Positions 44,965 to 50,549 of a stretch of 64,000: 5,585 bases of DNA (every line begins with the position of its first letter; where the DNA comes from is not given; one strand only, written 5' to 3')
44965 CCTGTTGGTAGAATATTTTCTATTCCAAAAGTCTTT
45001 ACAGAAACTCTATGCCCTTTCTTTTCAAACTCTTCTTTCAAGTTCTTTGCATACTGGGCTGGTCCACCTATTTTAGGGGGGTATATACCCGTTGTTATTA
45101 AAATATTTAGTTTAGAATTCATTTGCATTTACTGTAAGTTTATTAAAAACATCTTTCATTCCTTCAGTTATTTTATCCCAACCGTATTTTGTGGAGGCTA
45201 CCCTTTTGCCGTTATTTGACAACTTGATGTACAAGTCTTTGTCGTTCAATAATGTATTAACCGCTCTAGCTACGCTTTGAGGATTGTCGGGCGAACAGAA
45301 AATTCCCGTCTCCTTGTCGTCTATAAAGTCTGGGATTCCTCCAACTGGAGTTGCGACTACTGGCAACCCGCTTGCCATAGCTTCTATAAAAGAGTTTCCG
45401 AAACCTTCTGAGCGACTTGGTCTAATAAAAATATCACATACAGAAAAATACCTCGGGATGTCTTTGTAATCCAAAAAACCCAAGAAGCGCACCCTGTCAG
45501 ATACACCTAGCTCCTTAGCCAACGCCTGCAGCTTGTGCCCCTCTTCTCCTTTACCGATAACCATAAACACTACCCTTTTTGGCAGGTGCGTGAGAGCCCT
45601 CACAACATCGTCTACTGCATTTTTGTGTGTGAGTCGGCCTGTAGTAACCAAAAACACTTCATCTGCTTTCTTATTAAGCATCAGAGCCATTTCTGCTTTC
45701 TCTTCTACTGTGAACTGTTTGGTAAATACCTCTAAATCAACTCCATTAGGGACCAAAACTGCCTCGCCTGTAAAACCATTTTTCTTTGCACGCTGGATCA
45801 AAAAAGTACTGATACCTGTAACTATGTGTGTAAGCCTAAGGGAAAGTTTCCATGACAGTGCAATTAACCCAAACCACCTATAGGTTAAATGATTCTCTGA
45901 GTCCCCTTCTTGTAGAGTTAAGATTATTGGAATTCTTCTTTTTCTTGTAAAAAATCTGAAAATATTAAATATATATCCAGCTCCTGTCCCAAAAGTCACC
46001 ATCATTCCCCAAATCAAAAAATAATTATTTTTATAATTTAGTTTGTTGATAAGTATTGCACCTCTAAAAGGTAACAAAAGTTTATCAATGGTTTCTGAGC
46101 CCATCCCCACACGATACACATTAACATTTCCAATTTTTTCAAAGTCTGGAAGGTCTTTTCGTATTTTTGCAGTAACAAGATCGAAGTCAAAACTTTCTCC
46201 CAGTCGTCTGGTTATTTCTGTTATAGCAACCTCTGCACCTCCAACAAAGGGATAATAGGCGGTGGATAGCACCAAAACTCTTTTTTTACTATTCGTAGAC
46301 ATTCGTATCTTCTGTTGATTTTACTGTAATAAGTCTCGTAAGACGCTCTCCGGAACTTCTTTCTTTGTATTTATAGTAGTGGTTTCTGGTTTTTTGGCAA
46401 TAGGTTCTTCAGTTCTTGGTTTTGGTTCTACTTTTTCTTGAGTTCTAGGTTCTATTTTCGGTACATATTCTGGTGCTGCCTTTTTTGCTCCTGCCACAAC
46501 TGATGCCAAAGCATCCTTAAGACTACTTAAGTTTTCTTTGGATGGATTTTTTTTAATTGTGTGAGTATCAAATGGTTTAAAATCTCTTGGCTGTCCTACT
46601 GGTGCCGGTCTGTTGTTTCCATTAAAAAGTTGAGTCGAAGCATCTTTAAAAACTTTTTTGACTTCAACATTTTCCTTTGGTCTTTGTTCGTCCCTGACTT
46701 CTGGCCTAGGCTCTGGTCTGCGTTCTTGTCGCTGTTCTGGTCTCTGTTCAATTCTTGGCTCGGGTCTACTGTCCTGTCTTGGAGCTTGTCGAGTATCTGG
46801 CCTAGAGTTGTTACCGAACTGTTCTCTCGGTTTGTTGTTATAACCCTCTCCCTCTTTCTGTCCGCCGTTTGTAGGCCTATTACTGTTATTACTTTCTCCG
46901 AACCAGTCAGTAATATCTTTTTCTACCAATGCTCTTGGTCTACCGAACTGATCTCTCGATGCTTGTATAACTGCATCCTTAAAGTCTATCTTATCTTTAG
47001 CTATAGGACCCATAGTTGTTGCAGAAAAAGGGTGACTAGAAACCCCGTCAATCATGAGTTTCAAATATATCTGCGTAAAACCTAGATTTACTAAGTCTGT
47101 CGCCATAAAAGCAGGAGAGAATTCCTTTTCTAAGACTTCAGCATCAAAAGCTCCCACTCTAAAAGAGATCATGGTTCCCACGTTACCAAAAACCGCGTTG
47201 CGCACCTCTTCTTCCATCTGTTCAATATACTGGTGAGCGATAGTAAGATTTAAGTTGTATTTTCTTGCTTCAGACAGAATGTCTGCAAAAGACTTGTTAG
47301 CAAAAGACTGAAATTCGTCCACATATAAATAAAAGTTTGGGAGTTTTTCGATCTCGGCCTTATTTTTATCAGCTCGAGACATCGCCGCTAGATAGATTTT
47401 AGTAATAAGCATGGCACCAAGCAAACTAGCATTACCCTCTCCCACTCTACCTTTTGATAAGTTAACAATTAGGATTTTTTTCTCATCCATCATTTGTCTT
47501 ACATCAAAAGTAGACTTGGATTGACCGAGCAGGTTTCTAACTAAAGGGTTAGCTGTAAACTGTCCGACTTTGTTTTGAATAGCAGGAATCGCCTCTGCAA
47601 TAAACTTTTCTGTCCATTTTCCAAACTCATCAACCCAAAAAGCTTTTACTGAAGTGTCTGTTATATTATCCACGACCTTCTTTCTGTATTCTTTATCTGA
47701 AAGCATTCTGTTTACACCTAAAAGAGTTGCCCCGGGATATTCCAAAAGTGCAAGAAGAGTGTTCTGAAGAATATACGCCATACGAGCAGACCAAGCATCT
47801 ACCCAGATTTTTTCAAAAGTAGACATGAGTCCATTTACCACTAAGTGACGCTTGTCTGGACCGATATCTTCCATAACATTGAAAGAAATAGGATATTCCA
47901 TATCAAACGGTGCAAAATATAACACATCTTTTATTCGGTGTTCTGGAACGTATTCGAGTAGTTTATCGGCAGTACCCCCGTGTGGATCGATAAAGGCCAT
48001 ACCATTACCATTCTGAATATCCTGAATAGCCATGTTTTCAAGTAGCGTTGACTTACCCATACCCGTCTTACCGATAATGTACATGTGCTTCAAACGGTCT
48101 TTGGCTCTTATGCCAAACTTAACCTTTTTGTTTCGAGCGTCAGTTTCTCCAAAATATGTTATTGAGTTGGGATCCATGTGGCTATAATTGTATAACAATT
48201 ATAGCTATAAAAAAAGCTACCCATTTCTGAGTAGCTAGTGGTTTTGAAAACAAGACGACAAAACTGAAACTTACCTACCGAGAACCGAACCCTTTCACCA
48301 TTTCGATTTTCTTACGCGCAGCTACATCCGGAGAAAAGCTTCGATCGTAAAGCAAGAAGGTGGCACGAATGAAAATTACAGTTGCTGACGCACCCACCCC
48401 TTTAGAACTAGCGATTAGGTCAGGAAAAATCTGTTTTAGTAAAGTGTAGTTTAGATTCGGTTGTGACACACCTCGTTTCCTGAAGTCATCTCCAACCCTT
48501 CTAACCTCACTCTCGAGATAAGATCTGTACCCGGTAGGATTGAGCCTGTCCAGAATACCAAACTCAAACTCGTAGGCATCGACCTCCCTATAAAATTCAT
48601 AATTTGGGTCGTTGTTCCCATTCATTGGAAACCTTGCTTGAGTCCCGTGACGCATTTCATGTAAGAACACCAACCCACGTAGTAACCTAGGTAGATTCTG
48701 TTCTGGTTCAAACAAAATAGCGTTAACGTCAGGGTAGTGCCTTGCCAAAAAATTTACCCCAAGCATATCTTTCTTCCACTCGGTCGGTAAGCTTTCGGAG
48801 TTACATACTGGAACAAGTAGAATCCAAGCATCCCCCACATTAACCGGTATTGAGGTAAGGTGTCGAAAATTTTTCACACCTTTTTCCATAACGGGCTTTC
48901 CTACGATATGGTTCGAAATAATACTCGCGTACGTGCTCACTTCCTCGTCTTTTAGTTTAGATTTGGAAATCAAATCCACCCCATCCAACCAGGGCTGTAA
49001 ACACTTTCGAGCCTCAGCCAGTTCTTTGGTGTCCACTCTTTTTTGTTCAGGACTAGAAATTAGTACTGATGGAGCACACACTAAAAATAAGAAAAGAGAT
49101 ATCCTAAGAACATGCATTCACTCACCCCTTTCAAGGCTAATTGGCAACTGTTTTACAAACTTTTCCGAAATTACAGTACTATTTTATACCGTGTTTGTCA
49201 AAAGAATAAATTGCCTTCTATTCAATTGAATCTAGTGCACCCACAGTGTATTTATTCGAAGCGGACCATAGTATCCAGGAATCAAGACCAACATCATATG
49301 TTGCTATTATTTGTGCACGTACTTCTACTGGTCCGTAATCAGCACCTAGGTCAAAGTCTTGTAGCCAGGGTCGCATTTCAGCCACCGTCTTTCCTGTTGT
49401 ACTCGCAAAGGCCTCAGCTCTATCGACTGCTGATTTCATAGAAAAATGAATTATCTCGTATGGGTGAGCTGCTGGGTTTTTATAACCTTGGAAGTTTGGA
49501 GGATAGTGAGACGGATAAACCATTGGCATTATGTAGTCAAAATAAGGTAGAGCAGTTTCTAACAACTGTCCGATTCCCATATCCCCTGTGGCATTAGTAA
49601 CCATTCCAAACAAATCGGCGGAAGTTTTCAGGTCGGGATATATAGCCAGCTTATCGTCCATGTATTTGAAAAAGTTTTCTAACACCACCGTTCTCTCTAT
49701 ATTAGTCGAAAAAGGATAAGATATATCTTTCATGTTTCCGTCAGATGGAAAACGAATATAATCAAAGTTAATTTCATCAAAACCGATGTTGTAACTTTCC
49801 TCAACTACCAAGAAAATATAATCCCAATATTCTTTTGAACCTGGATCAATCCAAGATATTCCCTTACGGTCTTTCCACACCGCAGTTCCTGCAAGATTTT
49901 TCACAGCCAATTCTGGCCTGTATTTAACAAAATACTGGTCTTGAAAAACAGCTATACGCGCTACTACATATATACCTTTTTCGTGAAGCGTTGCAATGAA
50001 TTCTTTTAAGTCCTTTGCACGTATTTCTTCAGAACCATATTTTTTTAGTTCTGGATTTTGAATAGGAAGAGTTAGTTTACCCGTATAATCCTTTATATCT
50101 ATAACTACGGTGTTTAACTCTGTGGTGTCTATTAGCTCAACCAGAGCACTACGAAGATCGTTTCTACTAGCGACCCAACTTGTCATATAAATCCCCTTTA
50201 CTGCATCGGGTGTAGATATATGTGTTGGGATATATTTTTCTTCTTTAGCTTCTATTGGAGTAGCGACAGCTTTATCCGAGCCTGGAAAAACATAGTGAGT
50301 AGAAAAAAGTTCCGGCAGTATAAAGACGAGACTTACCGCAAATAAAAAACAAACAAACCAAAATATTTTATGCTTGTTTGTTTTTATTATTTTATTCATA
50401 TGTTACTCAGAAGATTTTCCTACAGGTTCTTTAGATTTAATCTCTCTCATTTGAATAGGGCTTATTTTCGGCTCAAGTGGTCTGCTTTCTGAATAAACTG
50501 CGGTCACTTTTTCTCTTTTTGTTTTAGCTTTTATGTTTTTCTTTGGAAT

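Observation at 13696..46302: A 33-kb co-oriented glycosylation supercluster with repeated GT2 synthase + GtrA + GT-C membrane transferase logic and five methyltransferases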

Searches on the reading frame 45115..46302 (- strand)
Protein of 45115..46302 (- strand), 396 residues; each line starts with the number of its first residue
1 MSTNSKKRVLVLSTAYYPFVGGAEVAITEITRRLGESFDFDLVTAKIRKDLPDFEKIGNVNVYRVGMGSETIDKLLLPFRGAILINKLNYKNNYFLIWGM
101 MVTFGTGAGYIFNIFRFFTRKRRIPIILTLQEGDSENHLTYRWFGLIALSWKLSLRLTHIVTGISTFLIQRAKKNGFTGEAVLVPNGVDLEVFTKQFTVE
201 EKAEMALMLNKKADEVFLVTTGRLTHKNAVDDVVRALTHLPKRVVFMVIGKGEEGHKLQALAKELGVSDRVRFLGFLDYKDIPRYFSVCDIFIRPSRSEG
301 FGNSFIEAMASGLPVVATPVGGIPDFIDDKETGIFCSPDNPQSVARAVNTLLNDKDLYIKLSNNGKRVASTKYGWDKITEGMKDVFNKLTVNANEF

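Call 7: search_protein_families(library=pfam, proteins=[window:45115-46302:-], max_evalue=0.01)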
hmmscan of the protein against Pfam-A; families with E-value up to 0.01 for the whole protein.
window:45115-46302:- (396 aa): 5 families
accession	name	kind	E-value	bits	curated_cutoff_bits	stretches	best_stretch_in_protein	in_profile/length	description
PF00534.26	Glycos_transf_1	-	4.3e-42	144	26.4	1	210-367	10-171/172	Glycosyl transferases group 1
PF13692.12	Glyco_trans_1_4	-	3.7e-37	128.2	27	1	218-354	4-142/142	Glycosyl transferases group 1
PF13524.12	Glyco_trans_1_2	-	2.3e-08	34.5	25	1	234-378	6-138/144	Glycosyl transferase-like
PF20706.3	GT4-conflict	-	2.9e-08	33.5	26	1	219-376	201-379/385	Family 4 Glycosyltransferase in conflict systems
PF13439.12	Glyco_transf_4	-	1.5e-06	28.8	28.5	1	20-191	1-169/170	Glycosyltransferase Family 4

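Call 44: search_protein_families(library=ncbifam, proteins=[window:45115-46302:-], max_evalue=0.00001)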
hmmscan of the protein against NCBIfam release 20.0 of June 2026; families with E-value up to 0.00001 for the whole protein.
window:45115-46302:- (396 aa): 41 families (the best 25 are shown)
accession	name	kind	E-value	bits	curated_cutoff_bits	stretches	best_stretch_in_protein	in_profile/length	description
TIGR03999.1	thiol_BshA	equivalog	1.8e-33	116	273.7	1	152-389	139-373/375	N-acetyl-alpha-D-glucosaminyl L-malate synthase BshA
TIGR03088.1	stp2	hypoth_equivalog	1.7e-32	112.9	409.05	1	182-389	163-373/374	TIGR03088 family PEP-CTERM/XrtA system glycosyltransferase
NF041876.1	EPS_EpsE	equivalog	3.2e-30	105.7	400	1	177-374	184-381/389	exopolysaccharide biosynthesis GT4 family glycosyltransferase EpsE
TIGR03449.1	mycothiol_MshA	equivalog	4.7e-30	104.8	462.5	1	183-390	192-404/406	D-inositol-3-phosphate glycosyltransferase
NF047684.1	TeichurnBiosyTuaC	equivalog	6.9e-30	104.2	550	1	119-388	128-388/391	teichuronic acid biosynthesis protein TuaC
TIGR04063.1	stp3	hypoth_equivalog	9.5e-28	97.2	442.05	1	158-389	162-395/397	TIGR04063 family PEP-CTERM/XrtA system glycosyltransferase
TIGR02149.1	glgA_Coryne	subfamily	2.8e-24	86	302.4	1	182-389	172-390/391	glycogen synthase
NF053787.1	GlcN_PG_synth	equivalog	3.6e-23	82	480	1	166-389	152-359/361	N-acetylglucosaminyl phosphatidylglycerol synthase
TIGR04047.1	MSMEG_0565_glyc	hypoth_equivalog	6.4e-22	78.1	259.85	1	170-379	150-364/373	MSMEG_0565 family glycosyltransferase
NF049988.1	MGlcDAGSynMgs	equivalog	7.1e-22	78.3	400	1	178-392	175-390/398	alpha-monoglucosyldiacylglycerol synthase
NF038298.1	EPS_HpsO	equivalog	8.2e-20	70.9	575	1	173-389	162-387/388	hormogonium polysaccharide biosynthesis glycosyltransferase HpsO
NF050063.1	ProtGlycPglJ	equivalog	1.2e-19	70.7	500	1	212-367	191-345/363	N-acetylgalactosamine-N,N'-diacetylbacillosaminyl-diphospho-undecaprenol 4-alpha-N-acetylgalactosaminyltransferase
NF012028.0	PRK15484.1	subfamily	1.3e-18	67.2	618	1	166-386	148-375/380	lipopolysaccharide N-acetylglucosaminyltransferase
NF046085.1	XrtY_assoc_Gly1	equivalog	6.1e-17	61.5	400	1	185-388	188-383/387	XrtY-associated glycosyltransferase XYAG1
NF038255.1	exopoly_VpsD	equivalog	2.9e-16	59.3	300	1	209-327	197-321/381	VpsD family glycosyltransferase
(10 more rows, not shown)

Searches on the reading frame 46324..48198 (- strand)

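Call 7: search_protein_families(library=pfam, proteins=[window:46324-48198:-], max_evalue=0.01)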
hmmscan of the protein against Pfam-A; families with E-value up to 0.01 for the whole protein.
window:46324-48198:- (625 aa): 5 families
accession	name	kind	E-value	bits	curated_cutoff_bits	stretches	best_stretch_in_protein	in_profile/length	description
PF02534.20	T4SS-DNA_transf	-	4.2e-07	29.6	20.1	1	21-331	37-347/468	Type IV secretory system Conjugative DNA transfer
PF10412.15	TrwB_AAD_bind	-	1.3e-06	28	20.5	1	36-346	15-308/387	Type IV secretion-system coupling protein DNA-binding domain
PF12696.13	TraG-D_C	-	2e-05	24.9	22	1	289-348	2-66/126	TraM recognition site of TraD and TraG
PF01935.23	DUF87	-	6.1e-05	23.6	23.2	1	23-74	9-62/220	Helicase HerA, central domain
PF13401.12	AAA_22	-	0.0048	17.6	27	0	38-81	7-51/130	AAA domain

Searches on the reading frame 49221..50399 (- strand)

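Call 16: search_protein_families(library=pfam, proteins=[window:49221-50399:-], max_evalue=0.001)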
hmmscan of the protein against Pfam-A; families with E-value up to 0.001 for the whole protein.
window:49221-50399:- (393 aa): 1 family
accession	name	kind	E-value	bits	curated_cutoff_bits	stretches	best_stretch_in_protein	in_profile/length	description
PF13200.12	DUF4015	-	1.6e-93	313.7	27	1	69-384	1-313/313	Putative glycosyl hydrolase domain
